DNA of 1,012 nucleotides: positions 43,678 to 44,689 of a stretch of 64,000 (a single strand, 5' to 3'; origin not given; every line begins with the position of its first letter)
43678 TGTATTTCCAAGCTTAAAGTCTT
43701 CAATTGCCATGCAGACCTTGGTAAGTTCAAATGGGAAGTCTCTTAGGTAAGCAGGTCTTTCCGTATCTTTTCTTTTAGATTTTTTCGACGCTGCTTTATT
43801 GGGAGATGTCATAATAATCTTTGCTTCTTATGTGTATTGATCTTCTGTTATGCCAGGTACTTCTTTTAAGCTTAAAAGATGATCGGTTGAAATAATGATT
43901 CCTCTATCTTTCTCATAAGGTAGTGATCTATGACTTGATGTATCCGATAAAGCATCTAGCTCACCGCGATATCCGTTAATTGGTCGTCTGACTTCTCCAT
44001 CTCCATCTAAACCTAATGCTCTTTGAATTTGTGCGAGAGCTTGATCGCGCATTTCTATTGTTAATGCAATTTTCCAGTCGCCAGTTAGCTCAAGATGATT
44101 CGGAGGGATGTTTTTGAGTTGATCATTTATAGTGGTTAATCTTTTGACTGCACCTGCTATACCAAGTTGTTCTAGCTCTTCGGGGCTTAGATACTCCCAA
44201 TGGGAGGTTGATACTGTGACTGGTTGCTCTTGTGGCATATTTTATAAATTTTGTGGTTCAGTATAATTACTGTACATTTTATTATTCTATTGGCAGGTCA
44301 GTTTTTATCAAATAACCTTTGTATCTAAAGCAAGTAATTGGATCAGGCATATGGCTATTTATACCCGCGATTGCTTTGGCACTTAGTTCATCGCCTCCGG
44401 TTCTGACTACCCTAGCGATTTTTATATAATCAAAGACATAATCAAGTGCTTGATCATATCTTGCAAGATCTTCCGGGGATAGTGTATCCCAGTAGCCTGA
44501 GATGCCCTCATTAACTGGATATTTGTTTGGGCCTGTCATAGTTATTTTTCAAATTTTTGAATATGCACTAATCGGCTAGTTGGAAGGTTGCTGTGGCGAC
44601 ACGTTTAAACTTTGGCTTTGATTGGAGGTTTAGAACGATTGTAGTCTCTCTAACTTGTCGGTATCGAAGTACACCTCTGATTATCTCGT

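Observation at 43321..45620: Operon encoding a sigma-70 region 4 plus double HARE-HTH protein and two small paralogs sharing a W-x-(T/Y)LSPE(E/D)L motif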

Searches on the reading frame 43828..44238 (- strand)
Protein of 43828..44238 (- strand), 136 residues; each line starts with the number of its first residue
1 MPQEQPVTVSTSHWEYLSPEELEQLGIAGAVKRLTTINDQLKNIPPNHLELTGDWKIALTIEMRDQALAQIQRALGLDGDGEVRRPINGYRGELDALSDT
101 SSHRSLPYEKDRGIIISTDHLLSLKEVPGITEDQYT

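Call 3: search_protein_families(library=pfam, proteins=[window:43828-44238:-], max_evalue=1)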
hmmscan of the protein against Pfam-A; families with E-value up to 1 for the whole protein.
window:43828-44238:- (136 aa): 0 families

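Call 4: search_protein_families(library=ncbifam, proteins=[window:43828-44238:-], max_evalue=1)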
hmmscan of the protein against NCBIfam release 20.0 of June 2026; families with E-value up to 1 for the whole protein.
window:43828-44238:- (136 aa): 0 families

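Call 22: find_homologous_proteins(query=window:43828-44238:-, max_evalue=0.01)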
Query window:43828-44238:- (136 aa): 1 proteins with E <= 0.01 among 37 candidates.
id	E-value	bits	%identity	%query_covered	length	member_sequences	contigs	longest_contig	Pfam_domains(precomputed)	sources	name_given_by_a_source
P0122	6.3e-84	297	100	100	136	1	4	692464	-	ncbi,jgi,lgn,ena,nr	ncbi:MAG: hypothetical protein H6799_01885 [Candidatus Nomurabacteria bacterium]|nr:MAG: hypothetica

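Call 70: search_protein_families(library=phrogs, proteins=[window:43828-44238:-], max_evalue=0.01)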
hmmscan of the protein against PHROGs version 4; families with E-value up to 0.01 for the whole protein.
window:43828-44238:- (136 aa): 0 families

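Call 71: search_protein_families(library=padloc, proteins=[window:43828-44238:-], max_evalue=0.01)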
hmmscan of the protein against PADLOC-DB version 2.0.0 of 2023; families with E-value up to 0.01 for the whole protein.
window:43828-44238:- (136 aa): 0 families

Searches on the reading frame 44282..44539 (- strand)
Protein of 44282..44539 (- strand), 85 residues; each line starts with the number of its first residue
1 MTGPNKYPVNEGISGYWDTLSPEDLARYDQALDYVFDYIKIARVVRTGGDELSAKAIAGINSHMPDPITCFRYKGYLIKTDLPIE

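Call 3: search_protein_families(library=pfam, proteins=[window:44282-44539:-], max_evalue=1)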
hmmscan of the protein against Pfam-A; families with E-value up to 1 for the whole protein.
window:44282-44539:- (85 aa): 0 families

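Call 4: search_protein_families(library=ncbifam, proteins=[window:44282-44539:-], max_evalue=1)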
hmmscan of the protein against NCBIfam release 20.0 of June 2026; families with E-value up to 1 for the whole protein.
window:44282-44539:- (85 aa): 2 families
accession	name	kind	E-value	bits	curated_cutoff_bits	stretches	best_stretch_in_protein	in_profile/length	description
TIGR04468.1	arg_2_3_am_muta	equivalog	0.094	11.7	600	1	23-54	134-165/351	arginine 2,3-aminomutase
TIGR00238.1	TIGR00238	subfamily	0.15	11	199.2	1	27-55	146-174/331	KamA family radical SAM protein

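Call 21: list_cluster_members(proteins=[window:44282-44539:-, window:43828-44238:-, window:43321-43812:-, window:45851-46336:-])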
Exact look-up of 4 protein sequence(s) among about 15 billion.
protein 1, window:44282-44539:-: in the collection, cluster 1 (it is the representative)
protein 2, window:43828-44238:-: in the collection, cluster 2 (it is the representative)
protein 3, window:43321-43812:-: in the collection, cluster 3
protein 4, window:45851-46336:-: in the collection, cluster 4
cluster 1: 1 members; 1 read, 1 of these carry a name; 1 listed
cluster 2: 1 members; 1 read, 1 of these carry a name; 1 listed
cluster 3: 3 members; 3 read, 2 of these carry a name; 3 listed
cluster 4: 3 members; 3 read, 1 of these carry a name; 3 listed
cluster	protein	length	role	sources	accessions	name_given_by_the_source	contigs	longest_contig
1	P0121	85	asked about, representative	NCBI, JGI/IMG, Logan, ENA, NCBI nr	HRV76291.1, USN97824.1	MAG: hypothetical protein H6799_01890 [Candidatus Nomurabacteria bacterium]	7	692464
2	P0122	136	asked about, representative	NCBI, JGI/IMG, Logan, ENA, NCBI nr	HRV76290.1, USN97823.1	MAG: hypothetical protein H6799_01885 [Candidatus Nomurabacteria bacterium]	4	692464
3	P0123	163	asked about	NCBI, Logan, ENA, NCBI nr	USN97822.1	MAG: hypothetical protein H6799_01880 [Candidatus Nomurabacteria bacterium]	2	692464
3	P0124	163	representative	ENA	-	-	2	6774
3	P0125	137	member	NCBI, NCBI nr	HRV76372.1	MAG TPA: hypothetical protein P5247_03255, partial [Candidatus Saccharimonadales ... | hypothetical protein [Candidatus Saccharimonadales bacterium]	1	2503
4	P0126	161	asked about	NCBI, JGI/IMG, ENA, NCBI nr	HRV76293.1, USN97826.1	MAG: hypothetical protein H6799_01900 [Candidatus Nomurabacteria bacterium]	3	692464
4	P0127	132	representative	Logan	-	-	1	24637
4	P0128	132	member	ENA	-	-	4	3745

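Call 53: find_homologous_proteins(query=A2, max_evalue=0.01)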
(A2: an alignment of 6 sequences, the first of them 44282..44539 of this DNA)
Query A2 (6 sequences) (85 aa, profile of the alignment): 12 proteins with E <= 0.01 among 1302 candidates.
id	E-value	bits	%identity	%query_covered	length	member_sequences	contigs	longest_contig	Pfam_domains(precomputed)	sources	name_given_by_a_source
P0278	5.7e-33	131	26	67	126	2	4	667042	-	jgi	jgi:hypothetical protein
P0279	1.0e-31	127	39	72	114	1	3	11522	-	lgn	-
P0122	1.1e-27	114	42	28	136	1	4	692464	-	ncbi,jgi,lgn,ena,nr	ncbi:MAG: hypothetical protein H6799_01885 [Candidatus Nomurabacteria bacterium]|nr:MAG: hypothetica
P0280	2.0e-25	107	40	74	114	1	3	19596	-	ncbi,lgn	-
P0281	6.4e-25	105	-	-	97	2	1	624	-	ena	-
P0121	2.4e-23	100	100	100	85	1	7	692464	-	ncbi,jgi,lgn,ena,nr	ncbi:MAG: hypothetical protein H6799_01890 [Candidatus Nomurabacteria bacterium]|nr:MAG: hypothetica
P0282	4.7e-20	90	39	74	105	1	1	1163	-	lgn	-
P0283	1.6e-17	81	44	72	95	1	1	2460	-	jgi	jgi:hypothetical protein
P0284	9.1e-16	76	39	74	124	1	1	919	-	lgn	-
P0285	9.4e-14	69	37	69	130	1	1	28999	-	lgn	-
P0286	2.1e-10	59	-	-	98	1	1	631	-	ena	-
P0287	2.0e-3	36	36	58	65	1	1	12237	-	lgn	-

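Call 55: find_encoding_contigs(protein=P0280, flank=4000, max_places=1)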
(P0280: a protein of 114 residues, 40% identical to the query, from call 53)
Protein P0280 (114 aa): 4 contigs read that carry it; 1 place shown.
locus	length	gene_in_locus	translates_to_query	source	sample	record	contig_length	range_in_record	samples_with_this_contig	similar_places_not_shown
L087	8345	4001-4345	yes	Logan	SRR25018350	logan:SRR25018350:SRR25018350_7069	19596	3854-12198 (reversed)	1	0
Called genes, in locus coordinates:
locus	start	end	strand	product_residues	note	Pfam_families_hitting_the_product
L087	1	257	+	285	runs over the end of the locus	PF02481:DNA_processg_A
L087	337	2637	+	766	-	PF01751:Toprim, PF01131:Topoisom_bac, PF13368:Toprim_C_rpt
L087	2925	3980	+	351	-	PF04545:Sigma70_r4, PF05066:HARE-HTH (faint)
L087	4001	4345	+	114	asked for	-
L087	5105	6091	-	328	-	-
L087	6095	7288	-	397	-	PF03033:Glyco_transf_28, PF04101:Glyco_tran_28_C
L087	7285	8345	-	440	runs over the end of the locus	PF01098:FTSW_RODA_SPOVE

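Call 56: find_encoding_contigs(protein=P0285, flank=4000, max_places=1)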
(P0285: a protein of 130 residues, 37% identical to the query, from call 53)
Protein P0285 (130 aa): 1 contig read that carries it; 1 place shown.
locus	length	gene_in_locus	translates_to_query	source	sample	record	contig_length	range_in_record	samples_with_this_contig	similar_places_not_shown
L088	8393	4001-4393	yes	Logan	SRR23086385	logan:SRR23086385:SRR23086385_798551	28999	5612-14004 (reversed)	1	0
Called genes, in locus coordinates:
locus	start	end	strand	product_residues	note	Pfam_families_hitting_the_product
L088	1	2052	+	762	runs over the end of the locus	PF01751:Toprim, PF01131:Topoisom_bac, PF13368:Toprim_C_rpt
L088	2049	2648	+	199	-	-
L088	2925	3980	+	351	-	PF04545:Sigma70_r4, PF05066:HARE-HTH (faint)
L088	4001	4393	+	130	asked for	-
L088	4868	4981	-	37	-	-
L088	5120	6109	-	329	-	-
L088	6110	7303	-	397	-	PF03033:Glyco_transf_28, PF04101:Glyco_tran_28_C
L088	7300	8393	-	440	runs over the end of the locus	PF01098:FTSW_RODA_SPOVE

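Call 57: find_encoding_contigs(protein=P0287, flank=4000, max_places=1)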
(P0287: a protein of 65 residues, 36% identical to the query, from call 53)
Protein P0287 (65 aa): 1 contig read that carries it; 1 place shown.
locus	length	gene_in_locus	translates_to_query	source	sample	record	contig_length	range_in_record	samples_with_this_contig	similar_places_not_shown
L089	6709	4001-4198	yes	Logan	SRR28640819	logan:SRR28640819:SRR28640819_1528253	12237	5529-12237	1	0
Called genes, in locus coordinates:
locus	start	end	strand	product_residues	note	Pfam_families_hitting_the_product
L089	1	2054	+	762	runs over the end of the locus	PF01751:Toprim, PF01131:Topoisom_bac, PF13368:Toprim_C_rpt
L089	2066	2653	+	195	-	-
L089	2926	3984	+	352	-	PF04545:Sigma70_r4, PF05066:HARE-HTH (faint)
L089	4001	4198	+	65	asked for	-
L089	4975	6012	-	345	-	-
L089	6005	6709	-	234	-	?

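Call 58: find_encoding_contigs(protein=P0283, flank=4000, max_places=1)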
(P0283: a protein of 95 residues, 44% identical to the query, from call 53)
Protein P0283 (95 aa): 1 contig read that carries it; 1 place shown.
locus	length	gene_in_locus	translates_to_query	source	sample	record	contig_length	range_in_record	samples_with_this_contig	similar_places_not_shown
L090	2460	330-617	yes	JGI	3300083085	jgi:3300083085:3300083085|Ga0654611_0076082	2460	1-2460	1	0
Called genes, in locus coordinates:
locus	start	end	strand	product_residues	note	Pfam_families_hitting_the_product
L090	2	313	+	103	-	?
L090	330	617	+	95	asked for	-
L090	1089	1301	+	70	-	-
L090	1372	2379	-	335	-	-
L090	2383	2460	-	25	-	?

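Call 67: predict_structure(alignment_id=A3)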
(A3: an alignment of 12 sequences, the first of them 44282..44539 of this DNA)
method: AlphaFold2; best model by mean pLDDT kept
length: 85 residues; sequences in the alignment: 12
mean_pLDDT: 59.4   pTM: 0.37
mean pLDDT of the five models: 59.4, 59.1, 57.6, 55.2, 54.6
residues with pLDDT >= 90: 0; 70-90: 22; 50-70: 35; < 50: 28
segments of 3 or more residues with pLDDT < 50: 1-12, 45-48, 67-70, 81-85
pLDDT, mean of each block of 10 residues (from residue 1): 44 63 81 75 53 63 53 52 42
secondary structure, 60 per line:
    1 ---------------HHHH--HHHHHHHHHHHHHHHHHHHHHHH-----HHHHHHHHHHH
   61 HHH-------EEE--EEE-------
elements in order: H16-19 H22-44 H50-63 E71-73 E76-78

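Call 70: search_protein_families(library=phrogs, proteins=[window:44282-44539:-], max_evalue=0.01)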
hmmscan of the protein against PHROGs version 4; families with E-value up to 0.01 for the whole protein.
window:44282-44539:- (85 aa): 0 families

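Call 71: search_protein_families(library=padloc, proteins=[window:44282-44539:-], max_evalue=0.01)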
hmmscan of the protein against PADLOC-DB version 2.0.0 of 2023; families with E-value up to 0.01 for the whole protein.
window:44282-44539:- (85 aa): 0 families
